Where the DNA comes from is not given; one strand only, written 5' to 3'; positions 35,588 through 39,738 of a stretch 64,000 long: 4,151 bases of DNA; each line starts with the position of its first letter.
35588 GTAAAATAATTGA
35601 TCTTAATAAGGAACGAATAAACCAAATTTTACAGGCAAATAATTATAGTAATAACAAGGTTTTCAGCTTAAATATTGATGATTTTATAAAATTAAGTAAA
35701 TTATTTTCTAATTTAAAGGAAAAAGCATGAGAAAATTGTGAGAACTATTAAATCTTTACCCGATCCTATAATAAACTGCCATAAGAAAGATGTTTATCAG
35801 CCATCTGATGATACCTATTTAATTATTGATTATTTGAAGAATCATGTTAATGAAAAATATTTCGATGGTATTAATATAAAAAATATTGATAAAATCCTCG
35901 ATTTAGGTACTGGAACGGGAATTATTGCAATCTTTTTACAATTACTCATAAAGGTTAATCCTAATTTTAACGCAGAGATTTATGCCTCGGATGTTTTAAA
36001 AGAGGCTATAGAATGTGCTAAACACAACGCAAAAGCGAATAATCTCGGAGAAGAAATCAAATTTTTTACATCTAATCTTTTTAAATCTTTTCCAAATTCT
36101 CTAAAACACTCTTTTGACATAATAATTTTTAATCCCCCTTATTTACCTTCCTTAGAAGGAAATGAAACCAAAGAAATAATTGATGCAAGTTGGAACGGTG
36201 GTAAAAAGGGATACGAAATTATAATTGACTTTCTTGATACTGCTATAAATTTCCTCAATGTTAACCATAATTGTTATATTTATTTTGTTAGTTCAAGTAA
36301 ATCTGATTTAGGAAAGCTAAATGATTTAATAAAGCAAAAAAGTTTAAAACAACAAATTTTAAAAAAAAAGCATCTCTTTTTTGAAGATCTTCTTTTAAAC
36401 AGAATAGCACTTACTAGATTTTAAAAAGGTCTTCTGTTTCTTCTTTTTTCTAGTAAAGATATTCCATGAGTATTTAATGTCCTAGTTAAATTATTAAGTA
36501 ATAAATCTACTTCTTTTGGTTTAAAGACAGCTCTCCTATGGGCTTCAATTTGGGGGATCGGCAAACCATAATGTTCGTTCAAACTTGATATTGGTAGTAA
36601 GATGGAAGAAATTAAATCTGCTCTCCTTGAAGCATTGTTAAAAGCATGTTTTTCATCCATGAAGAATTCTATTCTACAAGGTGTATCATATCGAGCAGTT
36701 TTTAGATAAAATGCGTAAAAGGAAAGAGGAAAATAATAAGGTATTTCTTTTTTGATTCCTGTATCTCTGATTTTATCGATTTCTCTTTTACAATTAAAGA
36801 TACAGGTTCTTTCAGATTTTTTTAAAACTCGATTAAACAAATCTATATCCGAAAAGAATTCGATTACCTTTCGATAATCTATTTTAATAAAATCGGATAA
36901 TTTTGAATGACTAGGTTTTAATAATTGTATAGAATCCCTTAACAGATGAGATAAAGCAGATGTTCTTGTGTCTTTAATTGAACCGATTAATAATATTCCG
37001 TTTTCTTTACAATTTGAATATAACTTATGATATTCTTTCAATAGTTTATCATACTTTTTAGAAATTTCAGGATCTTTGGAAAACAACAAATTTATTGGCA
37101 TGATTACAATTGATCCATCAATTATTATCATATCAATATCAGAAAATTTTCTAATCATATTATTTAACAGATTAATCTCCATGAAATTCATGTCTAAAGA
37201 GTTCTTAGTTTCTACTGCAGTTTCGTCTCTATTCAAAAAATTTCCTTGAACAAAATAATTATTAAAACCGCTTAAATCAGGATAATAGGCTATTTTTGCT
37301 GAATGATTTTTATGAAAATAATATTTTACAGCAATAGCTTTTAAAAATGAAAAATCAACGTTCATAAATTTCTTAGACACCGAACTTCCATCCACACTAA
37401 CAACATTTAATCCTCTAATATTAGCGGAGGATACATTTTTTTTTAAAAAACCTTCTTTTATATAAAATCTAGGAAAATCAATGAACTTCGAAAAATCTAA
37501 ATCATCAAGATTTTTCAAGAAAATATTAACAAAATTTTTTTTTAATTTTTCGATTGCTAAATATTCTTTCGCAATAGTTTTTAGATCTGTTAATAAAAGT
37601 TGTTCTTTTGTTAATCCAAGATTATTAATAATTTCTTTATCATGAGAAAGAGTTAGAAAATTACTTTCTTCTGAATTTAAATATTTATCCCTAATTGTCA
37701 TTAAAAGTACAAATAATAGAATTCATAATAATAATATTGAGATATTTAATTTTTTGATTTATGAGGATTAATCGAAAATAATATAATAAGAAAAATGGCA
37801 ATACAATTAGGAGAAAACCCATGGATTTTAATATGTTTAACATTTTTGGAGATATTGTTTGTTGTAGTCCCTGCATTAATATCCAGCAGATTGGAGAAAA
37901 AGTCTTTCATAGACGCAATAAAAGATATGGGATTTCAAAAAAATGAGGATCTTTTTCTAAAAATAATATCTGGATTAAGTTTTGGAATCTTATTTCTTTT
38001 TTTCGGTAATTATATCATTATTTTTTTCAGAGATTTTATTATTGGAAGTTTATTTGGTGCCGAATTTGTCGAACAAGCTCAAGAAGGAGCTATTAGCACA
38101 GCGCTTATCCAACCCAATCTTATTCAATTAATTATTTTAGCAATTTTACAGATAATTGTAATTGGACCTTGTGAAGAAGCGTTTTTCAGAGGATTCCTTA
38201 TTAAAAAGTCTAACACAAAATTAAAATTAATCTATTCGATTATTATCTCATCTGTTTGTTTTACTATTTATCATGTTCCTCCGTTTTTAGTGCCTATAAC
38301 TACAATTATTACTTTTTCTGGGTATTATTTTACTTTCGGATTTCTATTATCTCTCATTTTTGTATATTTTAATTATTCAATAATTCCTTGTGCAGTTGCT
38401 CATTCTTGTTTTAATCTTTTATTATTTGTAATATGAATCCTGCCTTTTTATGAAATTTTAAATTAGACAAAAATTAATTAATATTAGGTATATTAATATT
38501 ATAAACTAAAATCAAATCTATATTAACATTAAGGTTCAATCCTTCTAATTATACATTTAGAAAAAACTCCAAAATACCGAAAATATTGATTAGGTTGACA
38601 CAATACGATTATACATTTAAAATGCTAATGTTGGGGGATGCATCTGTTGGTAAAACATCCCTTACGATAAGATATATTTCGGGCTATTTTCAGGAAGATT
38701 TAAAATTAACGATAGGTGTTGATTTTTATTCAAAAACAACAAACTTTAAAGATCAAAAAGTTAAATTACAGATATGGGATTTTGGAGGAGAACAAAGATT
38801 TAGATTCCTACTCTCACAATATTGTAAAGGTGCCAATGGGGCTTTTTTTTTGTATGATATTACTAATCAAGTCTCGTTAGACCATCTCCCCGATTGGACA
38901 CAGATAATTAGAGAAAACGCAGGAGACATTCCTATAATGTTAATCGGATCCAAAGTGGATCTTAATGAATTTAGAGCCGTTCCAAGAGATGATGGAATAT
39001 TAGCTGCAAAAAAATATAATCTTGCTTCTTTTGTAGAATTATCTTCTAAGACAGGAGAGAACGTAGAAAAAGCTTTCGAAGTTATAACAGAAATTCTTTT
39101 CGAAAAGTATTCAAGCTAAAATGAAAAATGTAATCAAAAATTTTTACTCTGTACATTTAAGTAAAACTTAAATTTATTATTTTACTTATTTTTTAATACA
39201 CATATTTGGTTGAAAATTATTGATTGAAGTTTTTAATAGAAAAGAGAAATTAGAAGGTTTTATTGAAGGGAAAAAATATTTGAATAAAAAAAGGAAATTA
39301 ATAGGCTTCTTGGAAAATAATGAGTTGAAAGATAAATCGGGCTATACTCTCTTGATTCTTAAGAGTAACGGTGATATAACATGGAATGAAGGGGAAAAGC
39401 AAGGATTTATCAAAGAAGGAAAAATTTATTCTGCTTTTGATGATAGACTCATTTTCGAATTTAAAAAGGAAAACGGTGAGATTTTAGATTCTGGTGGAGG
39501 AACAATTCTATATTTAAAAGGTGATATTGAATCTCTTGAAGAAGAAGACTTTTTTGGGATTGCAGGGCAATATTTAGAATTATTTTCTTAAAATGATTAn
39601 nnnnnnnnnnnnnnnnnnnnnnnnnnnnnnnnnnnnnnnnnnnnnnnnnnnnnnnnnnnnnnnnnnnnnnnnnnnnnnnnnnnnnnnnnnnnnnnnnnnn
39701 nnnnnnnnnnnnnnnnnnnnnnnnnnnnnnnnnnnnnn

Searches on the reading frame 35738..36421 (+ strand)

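Call 34: search_protein_families(library=pfam, max_evalue=0.00001, proteins=[window:35738-36421:+])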
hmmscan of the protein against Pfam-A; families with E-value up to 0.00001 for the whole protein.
window:35738-36421:+ (228 aa): 7 families
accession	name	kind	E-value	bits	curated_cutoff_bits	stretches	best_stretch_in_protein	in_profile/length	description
PF05175.20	MTS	-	1.8e-13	50.9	23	1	51-140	33-113/170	Methyltransferase small domain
PF13847.12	Methyltransf_31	-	4e-11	43.2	27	1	51-132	5-81/145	Methyltransferase domain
PF01170.24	UPF0020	-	1.1e-08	35.5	22.3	1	71-145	69-141/197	RMKL-like, methyltransferase domain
PF06325.19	PrmA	-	3.2e-08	33.9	22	1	47-132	159-233/296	Ribosomal protein L11 methyltransferase (PrmA)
PF13649.12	Methyltransf_25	-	2.9e-07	31.5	27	1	53-132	1-71/97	Methyltransferase domain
PF07669.17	Eco57I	-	4.4e-07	30.6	25.3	1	86-205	38-161/171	Eco57I restriction-modification methylase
PF10294.15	Methyltransf_16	-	2.6e-06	27.8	21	1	29-130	28-125/174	Lysine methyltransferase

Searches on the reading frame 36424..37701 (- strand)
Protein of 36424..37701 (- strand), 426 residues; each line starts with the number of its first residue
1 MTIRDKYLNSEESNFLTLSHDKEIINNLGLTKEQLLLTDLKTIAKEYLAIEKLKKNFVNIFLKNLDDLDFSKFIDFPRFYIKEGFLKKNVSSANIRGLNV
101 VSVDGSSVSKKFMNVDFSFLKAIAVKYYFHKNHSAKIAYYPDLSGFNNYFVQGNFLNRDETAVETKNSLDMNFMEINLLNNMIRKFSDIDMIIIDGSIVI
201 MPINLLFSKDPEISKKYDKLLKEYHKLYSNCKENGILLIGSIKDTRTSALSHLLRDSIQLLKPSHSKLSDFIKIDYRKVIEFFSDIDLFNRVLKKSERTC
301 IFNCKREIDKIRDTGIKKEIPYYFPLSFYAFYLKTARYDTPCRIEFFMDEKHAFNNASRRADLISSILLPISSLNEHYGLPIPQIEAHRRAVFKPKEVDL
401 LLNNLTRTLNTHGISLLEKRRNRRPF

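Call 34: search_protein_families(library=pfam, max_evalue=0.00001, proteins=[window:36424-37701:-])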
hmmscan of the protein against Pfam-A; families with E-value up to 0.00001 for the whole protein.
window:36424-37701:- (426 aa): 1 family
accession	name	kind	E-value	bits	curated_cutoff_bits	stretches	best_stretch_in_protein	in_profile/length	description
PF09376.16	NurA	-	2.4e-16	60.5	21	1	99-392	2-253/254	NurA domain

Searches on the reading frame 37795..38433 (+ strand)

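Call 34: search_protein_families(library=pfam, max_evalue=0.00001, proteins=[window:37795-38433:+])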
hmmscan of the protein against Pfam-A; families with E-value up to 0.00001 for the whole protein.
window:37795-38433:+ (213 aa): 1 family
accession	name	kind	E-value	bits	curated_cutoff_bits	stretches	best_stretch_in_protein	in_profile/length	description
PF02517.21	Rce1-like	-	1.6e-14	54.4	22.4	1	111-209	3-93/93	Type II CAAX prenyl endopeptidase Rce1-like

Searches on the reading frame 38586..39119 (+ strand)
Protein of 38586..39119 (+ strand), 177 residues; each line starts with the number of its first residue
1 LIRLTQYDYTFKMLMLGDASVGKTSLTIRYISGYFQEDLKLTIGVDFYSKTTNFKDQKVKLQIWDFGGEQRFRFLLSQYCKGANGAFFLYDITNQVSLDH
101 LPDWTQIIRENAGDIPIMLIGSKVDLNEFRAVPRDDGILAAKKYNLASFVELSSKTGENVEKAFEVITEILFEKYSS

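Call 34: search_protein_families(library=pfam, max_evalue=0.00001, proteins=[window:38586-39116:+])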
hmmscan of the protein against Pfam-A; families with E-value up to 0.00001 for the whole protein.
window:38586-39116:+ (177 aa): 3 families
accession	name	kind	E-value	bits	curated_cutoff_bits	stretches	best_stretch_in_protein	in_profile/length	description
PF00071.28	Ras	-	2.1e-46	157.9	21.6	1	12-169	1-158/162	Ras family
PF08477.19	Roc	-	2e-28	99.4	27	1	12-125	1-119/119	Ras of Complex, Roc, domain of DAPkinase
PF00025.27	Arf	-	1.8e-10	41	22.3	1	4-129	8-130/174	ADP-ribosylation factor family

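Call 43: find_encoding_contigs(protein=window:38586-39119:+, flank=3000, max_places=3)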
Protein window:38586-39119:+ (177 aa): no gene with exactly this product is on record in the collection.

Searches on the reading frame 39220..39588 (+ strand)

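Call 34: search_protein_families(library=pfam, max_evalue=0.00001, proteins=[window:39220-39588:+])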
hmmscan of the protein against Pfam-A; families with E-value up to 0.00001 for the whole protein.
window:39220-39588:+ (123 aa): 1 family
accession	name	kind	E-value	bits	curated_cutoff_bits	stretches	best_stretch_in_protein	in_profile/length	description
PF21785.3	Bflower_2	-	4.2e-08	33.4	38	1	6-101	22-98/112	5-fold beta-flower protein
